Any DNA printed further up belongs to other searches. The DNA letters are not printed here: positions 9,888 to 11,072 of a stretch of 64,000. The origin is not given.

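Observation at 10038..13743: Compact serine-biosynthesis operon in which a histidine-phosphatase (dPGM-like) gene occupies the SerB position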

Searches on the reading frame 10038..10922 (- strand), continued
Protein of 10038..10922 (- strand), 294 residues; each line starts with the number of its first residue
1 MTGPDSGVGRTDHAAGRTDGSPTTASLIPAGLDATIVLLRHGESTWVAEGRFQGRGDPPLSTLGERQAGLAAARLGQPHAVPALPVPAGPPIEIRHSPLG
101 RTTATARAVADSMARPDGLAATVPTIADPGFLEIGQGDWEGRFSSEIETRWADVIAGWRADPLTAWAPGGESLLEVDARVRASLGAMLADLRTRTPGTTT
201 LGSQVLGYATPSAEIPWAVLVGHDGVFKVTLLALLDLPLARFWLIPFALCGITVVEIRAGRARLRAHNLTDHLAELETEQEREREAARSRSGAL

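Call 36: fold_search(model_id=the predicted structure, library=pdb)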
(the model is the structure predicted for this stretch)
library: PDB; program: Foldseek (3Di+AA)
matches with E <= 10: 507; with E <= 0.001: 334
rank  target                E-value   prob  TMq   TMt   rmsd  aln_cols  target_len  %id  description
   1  4ij6_B                1.5e-17  1.00  0.63  0.90   2.4       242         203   26  Crystal Structure of a Novel-type Phosphoserine Phosphatase Mutant (H9A) from <i>Hydrogenobacter thermophilus</i> TK-6 (released 2013-03-20)
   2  9mmh_A                2.0e-17  1.00  0.63  0.89   2.5       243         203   26  HFP (histidine family phosphatase) that catalyzes essential dephosphorylation for riboflavin biosynthesis (released 2025-04-09)
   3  4ij6_A                2.9e-17  1.00  0.63  0.88   2.4       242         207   26  Crystal Structure of a Novel-type Phosphoserine Phosphatase Mutant (H9A) from <i>Hydrogenobacter thermophilus</i> TK-6 (released 2013-03-20)
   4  4ij5_A                1.1e-16  1.00  0.63  0.86   2.4       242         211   27  Crystal Structure of a Novel-type Phosphoserine Phosphatase from <i>Hydrogenobacter thermophilus</i> TK-6 (released 2013-03-20)
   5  6e4b_A                3.7e-16  1.00  0.60  0.85   2.8       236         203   22  The crystal structure of a putative alpha-ribazole-5'-P phosphatase from Escherichia coli str. K-12 substr. MG1655 (released 2018-09-12)
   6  6nru_L                4.4e-16  1.00  0.59  0.83   3.3       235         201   22  Crystal Structure of the Alpha-ribazole Phosphatase from Shigella flexneri (released 2019-03-06)
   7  6s2q_A                5.0e-16  1.00  0.59  0.80   4.1       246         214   28  Mycobacterial hydrolase 1 (released 2020-07-22)
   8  6s2q_C                5.3e-16  1.00  0.61  0.83   3.8       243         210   28  Mycobacterial hydrolase 1 (released 2020-07-22)
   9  6s2r_A                5.3e-16  1.00  0.62  0.76   4.5       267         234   25  Mycobacterial hydrolase 2 (released 2020-07-15)
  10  6nru_A                7.7e-16  1.00  0.59  0.84   2.8       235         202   21  Crystal Structure of the Alpha-ribazole Phosphatase from Shigella flexneri (released 2019-03-06)
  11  6nru_I                8.7e-16  1.00  0.59  0.84   2.9       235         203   22  Crystal Structure of the Alpha-ribazole Phosphatase from Shigella flexneri (released 2019-03-06)
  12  6e4b_C                9.8e-16  1.00  0.60  0.85   2.9       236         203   22  The crystal structure of a putative alpha-ribazole-5'-P phosphatase from Escherichia coli str. K-12 substr. MG1655 (released 2018-09-12)
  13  4qih_B                1.5e-15  1.00  0.60  0.85   2.8       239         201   28  The structure of mycobacterial glucosyl-3-phosphoglycerate phosphatase Rv2419c complexes with VO3 (released 2014-06-11)
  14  6s2q_D                1.9e-15  1.00  0.61  0.84   3.6       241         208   29  Mycobacterial hydrolase 1 (released 2020-07-22)
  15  4pza_B                2.8e-15  1.00  0.61  0.80   3.6       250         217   26  The complex structure of mycobacterial glucosyl-3-phosphoglycerate phosphatase Rv2419c with inorganic phosphate (released 2014-06-11)
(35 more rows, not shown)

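Call 40: find_encoding_contigs(protein=P0001, flank=10000, max_places=2)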
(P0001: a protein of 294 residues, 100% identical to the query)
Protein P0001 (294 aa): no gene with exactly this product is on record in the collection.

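Call 41: search_protein_representatives(alignment_id=A1)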
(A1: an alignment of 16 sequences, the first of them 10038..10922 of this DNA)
Query: 16 sequences, 280 profile positions. Proteins with E-value up to 0.001 (for the whole library): 19716; up to 1e-10: 4008; up to 1e-30: 97. The best 150 are listed.
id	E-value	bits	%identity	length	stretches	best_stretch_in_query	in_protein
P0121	3.8e-106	370.5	-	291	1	9-280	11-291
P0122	2.3e-88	312.2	-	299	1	6-280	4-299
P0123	6.7e-86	304.1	-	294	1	14-266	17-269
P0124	1.6e-82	293.1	-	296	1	6-280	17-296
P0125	2.6e-80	285.8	-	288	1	10-280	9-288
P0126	1.3e-79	283.5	-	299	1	9-267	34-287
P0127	2.8e-78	279.1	-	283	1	10-280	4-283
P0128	2.0e-76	273.0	-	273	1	11-273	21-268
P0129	4.5e-76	271.9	-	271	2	24-190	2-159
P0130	3.8e-73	262.3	-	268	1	17-261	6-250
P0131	3.8e-73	262.3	-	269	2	12-168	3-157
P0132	9.2e-72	257.7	-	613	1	14-279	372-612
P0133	5.4e-71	255.2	-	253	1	20-265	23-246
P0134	2.6e-69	249.7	-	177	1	105-280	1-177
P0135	5.8e-68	245.3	-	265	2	8-99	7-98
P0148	4.2e-52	193.2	-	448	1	34-270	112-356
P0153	4.6e-48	180.0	-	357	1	47-279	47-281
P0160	8.5e-44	166.0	-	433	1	8-138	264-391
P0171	8.4e-40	152.9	-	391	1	30-200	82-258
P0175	5.1e-39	150.3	-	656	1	10-215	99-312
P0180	2.3e-38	148.2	-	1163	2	12-107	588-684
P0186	7.2e-36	140.0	-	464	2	110-196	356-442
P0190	2.8e-35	138.0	-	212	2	22-175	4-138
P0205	1.2e-32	129.4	-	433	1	13-242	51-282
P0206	1.8e-32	128.9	-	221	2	20-180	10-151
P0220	3.4e-30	121.4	-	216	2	22-173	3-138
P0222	9.1e-30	120.0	-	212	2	21-173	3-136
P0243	3.7e-27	111.4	-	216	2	22-175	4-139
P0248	1.3e-26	109.6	-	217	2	21-176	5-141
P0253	3.4e-26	108.2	-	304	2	22-168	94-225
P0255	3.8e-26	108.1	-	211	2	22-176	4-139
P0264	9.8e-26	106.7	-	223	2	21-176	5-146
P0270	4.3e-25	104.6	-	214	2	22-174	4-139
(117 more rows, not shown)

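Call 43: find_encoding_contigs(protein=P0122, flank=6000, max_places=3)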
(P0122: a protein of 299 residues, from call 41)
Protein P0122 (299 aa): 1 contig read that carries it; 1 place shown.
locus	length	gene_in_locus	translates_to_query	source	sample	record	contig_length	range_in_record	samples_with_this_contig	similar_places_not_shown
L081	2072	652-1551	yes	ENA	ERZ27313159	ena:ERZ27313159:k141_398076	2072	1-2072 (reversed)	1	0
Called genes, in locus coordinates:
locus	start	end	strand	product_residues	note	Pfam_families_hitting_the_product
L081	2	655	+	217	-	?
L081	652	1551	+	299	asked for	PF00300:His_Phos_1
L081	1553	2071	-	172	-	?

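Call 44: search_protein_families(library=ncbifam, proteins=[P0190, P0206, P0222, P0243, P0248, P0220, P0255, P0264, P0270, P0253], max_evalue=1e-25)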
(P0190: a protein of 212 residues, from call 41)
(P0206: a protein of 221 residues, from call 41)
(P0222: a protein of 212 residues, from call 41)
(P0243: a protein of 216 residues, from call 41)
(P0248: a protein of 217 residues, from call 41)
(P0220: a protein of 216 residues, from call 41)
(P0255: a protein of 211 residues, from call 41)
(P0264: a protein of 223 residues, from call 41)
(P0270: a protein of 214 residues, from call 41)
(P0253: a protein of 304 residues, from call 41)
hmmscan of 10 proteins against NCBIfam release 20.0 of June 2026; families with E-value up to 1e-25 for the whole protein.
P0190 (212 aa): 7 families
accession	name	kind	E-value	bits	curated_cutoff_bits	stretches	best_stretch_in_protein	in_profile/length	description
NF045917.1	PhserinePhPspA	equivalog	3.8e-63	213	350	1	1-203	1-203/211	phosphoserine phosphatase PspA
NF005567.0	PRK07238.1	equivalog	2.1e-47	162.3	326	1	2-200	178-377/378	bifunctional RNase H/acid phosphatase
TIGR03162.1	ribazole_cobC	equivalog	3.5e-46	156.9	162.9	1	4-182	1-176/176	alpha-ribazole phosphatase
TIGR03848.1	MSMEG_4193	subfamily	8.6e-43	146.1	203.85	1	4-198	2-200/204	MSMEG_4193 family putative phosphomutase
NF011580.0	PRK15004.1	equivalog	5.5e-35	121.2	250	1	3-198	2-197/203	adenosylcobalamin/alpha-ribazole phosphatase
NF009994.0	PRK13463.1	equivalog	6.5e-32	111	277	1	3-199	4-201/203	phosphoserine phosphatase 1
NF002901.0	PRK03482.1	equivalog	3.1e-29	102.2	261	1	1-189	1-189/215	2,3-diphosphoglycerate-dependent phosphoglycerate mutase GpmB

P0206 (221 aa): 7 families
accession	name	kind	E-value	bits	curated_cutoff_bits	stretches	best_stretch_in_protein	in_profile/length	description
NF045917.1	PhserinePhPspA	equivalog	5e-54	183.2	350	1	11-210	3-201/211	phosphoserine phosphatase PspA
TIGR03162.1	ribazole_cobC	equivalog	2.6e-49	167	162.9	1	12-190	1-176/176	alpha-ribazole phosphatase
NF005567.0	PRK07238.1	equivalog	4.2e-48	164.6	326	1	9-209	177-377/378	bifunctional RNase H/acid phosphatase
NF011580.0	PRK15004.1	equivalog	4.5e-33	115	250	1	11-204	2-194/203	adenosylcobalamin/alpha-ribazole phosphatase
TIGR03848.1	MSMEG_4193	subfamily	1.1e-32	113.1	203.85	1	12-206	2-199/204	MSMEG_4193 family putative phosphomutase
NF009994.0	PRK13463.1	equivalog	1.3e-28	100.2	277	1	8-192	1-186/203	phosphoserine phosphatase 1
NF002901.0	PRK03482.1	equivalog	1.2e-26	93.7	261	1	11-191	3-183/215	2,3-diphosphoglycerate-dependent phosphoglycerate mutase GpmB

P0222 (212 aa): 6 families
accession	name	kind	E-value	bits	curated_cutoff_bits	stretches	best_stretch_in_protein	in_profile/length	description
NF045917.1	PhserinePhPspA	equivalog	1.1e-54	185.4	350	1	1-206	1-206/211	phosphoserine phosphatase PspA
TIGR03162.1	ribazole_cobC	equivalog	2.1e-41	141.3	162.9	1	4-181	1-175/176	alpha-ribazole phosphatase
NF005567.0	PRK07238.1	equivalog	6.1e-38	131.1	326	1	3-200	179-377/378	bifunctional RNase H/acid phosphatase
TIGR03848.1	MSMEG_4193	subfamily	1.2e-31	109.8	203.85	1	3-198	1-200/204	MSMEG_4193 family putative phosphomutase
NF011580.0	PRK15004.1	equivalog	4.8e-30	105.1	250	1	3-199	2-198/203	adenosylcobalamin/alpha-ribazole phosphatase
NF002901.0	PRK03482.1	equivalog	6.2e-26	91.4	261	1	1-185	1-185/215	2,3-diphosphoglycerate-dependent phosphoglycerate mutase GpmB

P0243 (216 aa): 7 families
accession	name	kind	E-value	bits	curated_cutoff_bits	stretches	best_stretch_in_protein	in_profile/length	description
NF045917.1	PhserinePhPspA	equivalog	5.7e-59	199.3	350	1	4-207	4-203/211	phosphoserine phosphatase PspA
TIGR03162.1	ribazole_cobC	equivalog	1.7e-47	161.2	162.9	1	4-184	1-176/176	alpha-ribazole phosphatase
NF005567.0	PRK07238.1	equivalog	7.9e-37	127.5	326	1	4-204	180-377/378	bifunctional RNase H/acid phosphatase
TIGR03848.1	MSMEG_4193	subfamily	2.7e-34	118.4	203.85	1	4-201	2-199/204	MSMEG_4193 family putative phosphomutase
NF011580.0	PRK15004.1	equivalog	1.8e-32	113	250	1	5-190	4-187/203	adenosylcobalamin/alpha-ribazole phosphatase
NF002901.0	PRK03482.1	equivalog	2e-26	93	261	1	3-186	3-184/215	2,3-diphosphoglycerate-dependent phosphoglycerate mutase GpmB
NF009994.0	PRK13463.1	equivalog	3.4e-26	92.3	277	1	4-191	5-191/203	phosphoserine phosphatase 1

P0248 (217 aa): 6 families
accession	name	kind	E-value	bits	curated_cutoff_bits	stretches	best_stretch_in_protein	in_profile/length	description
NF045917.1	PhserinePhPspA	equivalog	4.1e-51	173.7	350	1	5-209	3-204/211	phosphoserine phosphatase PspA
TIGR03162.1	ribazole_cobC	equivalog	6.3e-45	152.8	162.9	1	6-184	1-176/176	alpha-ribazole phosphatase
NF005567.0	PRK07238.1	equivalog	1e-41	143.6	326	1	3-203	177-375/378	bifunctional RNase H/acid phosphatase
TIGR03848.1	MSMEG_4193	subfamily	1.7e-35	122.3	203.85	1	6-203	2-200/204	MSMEG_4193 family putative phosphomutase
NF002901.0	PRK03482.1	equivalog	5.5e-27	94.8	261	1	6-188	4-186/215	2,3-diphosphoglycerate-dependent phosphoglycerate mutase GpmB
NF009994.0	PRK13463.1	equivalog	8.4e-26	91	277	1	4-188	3-188/203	phosphoserine phosphatase 1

P0220 (216 aa): 8 families
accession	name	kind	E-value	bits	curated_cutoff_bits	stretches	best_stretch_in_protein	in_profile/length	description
NF045917.1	PhserinePhPspA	equivalog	1.6e-54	184.8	350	1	1-211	2-207/211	phosphoserine phosphatase PspA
TIGR03162.1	ribazole_cobC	equivalog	1.6e-44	151.4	162.9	1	3-185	1-176/176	alpha-ribazole phosphatase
NF005567.0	PRK07238.1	equivalog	1.4e-39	136.5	326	1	2-204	179-377/378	bifunctional RNase H/acid phosphatase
NF011580.0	PRK15004.1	equivalog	4.6e-39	134.5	250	1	1-190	1-186/203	adenosylcobalamin/alpha-ribazole phosphatase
NF002901.0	PRK03482.1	equivalog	7.9e-32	110.6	261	1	2-188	3-185/215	2,3-diphosphoglycerate-dependent phosphoglycerate mutase GpmB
TIGR03848.1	MSMEG_4193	subfamily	2.8e-31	108.6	203.85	1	3-201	2-199/204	MSMEG_4193 family putative phosphomutase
NF009994.0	PRK13463.1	equivalog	2.6e-29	102.5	277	1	3-204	5-202/203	phosphoserine phosphatase 1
NF038349.1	dPGM_arch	equivalog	7.7e-29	101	225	1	4-195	2-177/194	2,3-diphosphoglycerate-dependent phosphoglycerate mutase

P0255 (211 aa): 6 families
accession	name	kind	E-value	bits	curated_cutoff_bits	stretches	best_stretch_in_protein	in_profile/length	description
NF045917.1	PhserinePhPspA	equivalog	1.3e-45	155.6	350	1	1-201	1-202/211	phosphoserine phosphatase PspA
TIGR03162.1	ribazole_cobC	equivalog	4.6e-45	153.2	162.9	1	4-181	1-176/176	alpha-ribazole phosphatase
NF005567.0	PRK07238.1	equivalog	1.5e-39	136.4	326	1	3-190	179-367/378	bifunctional RNase H/acid phosphatase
TIGR03848.1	MSMEG_4193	subfamily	2.8e-29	102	203.85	1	4-190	2-193/204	MSMEG_4193 family putative phosphomutase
NF002901.0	PRK03482.1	equivalog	1e-27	97.2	261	1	1-182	1-183/215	2,3-diphosphoglycerate-dependent phosphoglycerate mutase GpmB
NF011580.0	PRK15004.1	equivalog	1.8e-26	93.4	250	1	3-193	2-193/203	adenosylcobalamin/alpha-ribazole phosphatase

P0264 (223 aa): 5 families
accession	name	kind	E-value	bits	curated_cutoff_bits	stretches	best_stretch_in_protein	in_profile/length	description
TIGR03162.1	ribazole_cobC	equivalog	1.7e-40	138.3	162.9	1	6-188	1-175/176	alpha-ribazole phosphatase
NF045917.1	PhserinePhPspA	equivalog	2.3e-40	138.6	350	1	5-214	3-203/211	phosphoserine phosphatase PspA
NF005567.0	PRK07238.1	equivalog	7.8e-35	120.9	326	1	4-211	178-377/378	bifunctional RNase H/acid phosphatase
NF011580.0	PRK15004.1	equivalog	9.1e-27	94.4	250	1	5-194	2-186/203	adenosylcobalamin/alpha-ribazole phosphatase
TIGR03848.1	MSMEG_4193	subfamily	4.1e-26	91.7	203.85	1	6-189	2-184/204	MSMEG_4193 family putative phosphomutase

P0270 (214 aa): 5 families
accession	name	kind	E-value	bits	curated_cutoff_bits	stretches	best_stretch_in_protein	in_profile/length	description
NF045917.1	PhserinePhPspA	equivalog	4.8e-45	153.8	350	1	1-204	1-202/211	phosphoserine phosphatase PspA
TIGR03162.1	ribazole_cobC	equivalog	7.8e-41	139.4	162.9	1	4-184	1-176/176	alpha-ribazole phosphatase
NF005567.0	PRK07238.1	equivalog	4.3e-38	131.6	326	1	2-203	178-378/378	bifunctional RNase H/acid phosphatase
NF038349.1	dPGM_arch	equivalog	1.9e-30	106.2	225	1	5-195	2-179/194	2,3-diphosphoglycerate-dependent phosphoglycerate mutase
TIGR03848.1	MSMEG_4193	subfamily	1.7e-29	102.7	203.85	1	4-199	2-199/204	MSMEG_4193 family putative phosphomutase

P0253 (304 aa): 4 families
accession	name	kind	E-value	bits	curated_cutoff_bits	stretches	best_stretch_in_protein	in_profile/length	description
NF045917.1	PhserinePhPspA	equivalog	3e-39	134.9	350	1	92-295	2-203/211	phosphoserine phosphatase PspA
TIGR03162.1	ribazole_cobC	equivalog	8.4e-34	116.5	162.9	1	94-273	1-175/176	alpha-ribazole phosphatase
NF005567.0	PRK07238.1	equivalog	1.5e-33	116.7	326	1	75-292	162-377/378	bifunctional RNase H/acid phosphatase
TIGR03848.1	MSMEG_4193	subfamily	1e-26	93.6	203.85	1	94-289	2-199/204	MSMEG_4193 family putative phosphomutase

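Call 45: search_protein_families(library=pfam, proteins=[P0132, P0148, P0160, P0175, P0180, P0153, P0171, P0205, P0186, P0126], max_evalue=0.00001)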
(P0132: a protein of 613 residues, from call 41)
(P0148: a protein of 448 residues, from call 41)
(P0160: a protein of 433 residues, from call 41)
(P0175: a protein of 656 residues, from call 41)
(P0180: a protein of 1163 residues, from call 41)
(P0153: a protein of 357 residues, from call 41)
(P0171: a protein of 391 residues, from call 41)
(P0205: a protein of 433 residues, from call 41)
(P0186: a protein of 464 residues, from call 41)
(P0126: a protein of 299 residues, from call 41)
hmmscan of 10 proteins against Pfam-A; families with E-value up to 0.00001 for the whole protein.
P0132 (613 aa): 3 families
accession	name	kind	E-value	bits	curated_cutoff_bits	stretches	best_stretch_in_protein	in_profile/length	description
PF02826.25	2-Hacid_dh_C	-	1e-54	185.1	25.1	1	104-278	1-178/178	D-isomer specific 2-hydroxyacid dehydrogenase, NAD binding domain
PF00300.27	His_Phos_1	-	4.1e-51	173.8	21.7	1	380-590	1-193/194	Histidine phosphatase superfamily (branch 1)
PF00389.36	2-Hacid_dh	-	2.6e-32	111.8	24.6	1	3-310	1-134/134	D-isomer specific 2-hydroxyacid dehydrogenase, catalytic domain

P0148 (448 aa): 2 families
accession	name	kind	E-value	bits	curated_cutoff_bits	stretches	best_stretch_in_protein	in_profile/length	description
PF00300.27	His_Phos_1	-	2.9e-23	83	21.7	2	184-269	67-150/194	Histidine phosphatase superfamily (branch 1)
PF01842.31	ACT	-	1.2e-07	31.7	27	1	2-61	3-63/66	ACT domain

P0160 (433 aa): 3 families
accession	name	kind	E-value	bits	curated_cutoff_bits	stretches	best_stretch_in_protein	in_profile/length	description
PF19304.4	PGDH_inter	-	1.2e-26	93.6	27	1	56-171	2-117/119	D-3-phosphoglycerate dehydrogenase intervening domain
PF00300.27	His_Phos_1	-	1.5e-20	74.1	21.7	1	278-392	1-99/194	Histidine phosphatase superfamily (branch 1)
PF01842.31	ACT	-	5.4e-07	29.7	27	1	186-244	3-62/66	ACT domain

P0175 (656 aa): 1 family
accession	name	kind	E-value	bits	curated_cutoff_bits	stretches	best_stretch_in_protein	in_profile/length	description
PF00300.27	His_Phos_1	-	3e-10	40.5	21.7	1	111-236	1-103/194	Histidine phosphatase superfamily (branch 1)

P0180 (1163 aa): 2 families
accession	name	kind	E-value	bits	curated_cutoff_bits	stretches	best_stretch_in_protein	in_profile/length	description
PF00300.27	His_Phos_1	-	1.9e-13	51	21.7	1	598-673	1-67/194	Histidine phosphatase superfamily (branch 1)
PF02826.25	2-Hacid_dh_C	-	5.7e-07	29.5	25.1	0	292-324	142-175/178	D-isomer specific 2-hydroxyacid dehydrogenase, NAD binding domain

P0153 (357 aa): 1 family
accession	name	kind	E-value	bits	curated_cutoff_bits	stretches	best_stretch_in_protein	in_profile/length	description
PF00300.27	His_Phos_1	-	2.3e-15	57.2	21.7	1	111-173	70-132/194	Histidine phosphatase superfamily (branch 1)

P0171 (391 aa): 1 family
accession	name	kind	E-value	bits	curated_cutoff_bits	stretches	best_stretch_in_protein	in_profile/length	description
PF00300.27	His_Phos_1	-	3.7e-14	53.3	21.7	1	82-216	9-120/194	Histidine phosphatase superfamily (branch 1)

P0205 (433 aa): 1 family
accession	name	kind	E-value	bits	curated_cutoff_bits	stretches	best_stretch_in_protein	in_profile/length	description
PF00300.27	His_Phos_1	-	4.2e-08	33.5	21.7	0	60-87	1-28/194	Histidine phosphatase superfamily (branch 1)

P0186 (464 aa): 2 families
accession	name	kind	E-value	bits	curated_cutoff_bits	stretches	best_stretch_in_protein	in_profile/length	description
PF19304.4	PGDH_inter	-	8.8e-26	90.8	27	1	35-151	2-118/119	D-3-phosphoglycerate dehydrogenase intervening domain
PF00300.27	His_Phos_1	-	2.8e-18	66.7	21.7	1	353-423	67-137/194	Histidine phosphatase superfamily (branch 1)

P0126 (299 aa): 1 family
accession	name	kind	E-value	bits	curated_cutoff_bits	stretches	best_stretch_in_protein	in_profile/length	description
PF00300.27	His_Phos_1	-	8.4e-44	150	21.7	2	47-197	1-138/194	Histidine phosphatase superfamily (branch 1)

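Call 46: find_encoding_contigs(protein=P0132, flank=8000, max_places=4)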
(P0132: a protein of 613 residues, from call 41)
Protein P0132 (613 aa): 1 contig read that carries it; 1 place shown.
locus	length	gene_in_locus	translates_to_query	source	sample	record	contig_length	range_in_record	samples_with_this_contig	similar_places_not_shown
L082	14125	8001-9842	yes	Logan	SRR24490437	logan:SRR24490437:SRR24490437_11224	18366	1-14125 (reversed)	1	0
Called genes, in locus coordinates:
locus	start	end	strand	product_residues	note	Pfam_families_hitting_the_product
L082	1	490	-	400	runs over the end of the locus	PF01546:Peptidase_M20, PF07687:M20_dimer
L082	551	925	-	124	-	-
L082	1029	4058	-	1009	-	PF00580:UvrD-helicase, PF13245:AAA_19, PF13604:AAA_30 (faint), PF13361:UvrD_C, PF13538:UvrD_C_2 (faint), PF12705:PDDEXK_1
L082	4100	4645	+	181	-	-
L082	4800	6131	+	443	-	PF00144:Beta-lactamase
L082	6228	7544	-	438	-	PF05496:RuvB_N, PF13191:AAA_16 (faint), PF00004:AAA, PF01078:Mg_chelatase (faint), PF07726:AAA_3 (faint), PF07728:AAA_5, PF16193:AAA_assoc_2, PF12002:MgsA_C, +1 more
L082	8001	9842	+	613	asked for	PF00389:2-Hacid_dh, PF02826:2-Hacid_dh_C, PF00300:His_Phos_1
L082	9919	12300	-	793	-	PF11992:TgpA_N (weak), PF01841:Transglut_core, PF13559:DUF4129 (weak)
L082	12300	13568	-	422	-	PF01882:DUF58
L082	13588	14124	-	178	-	?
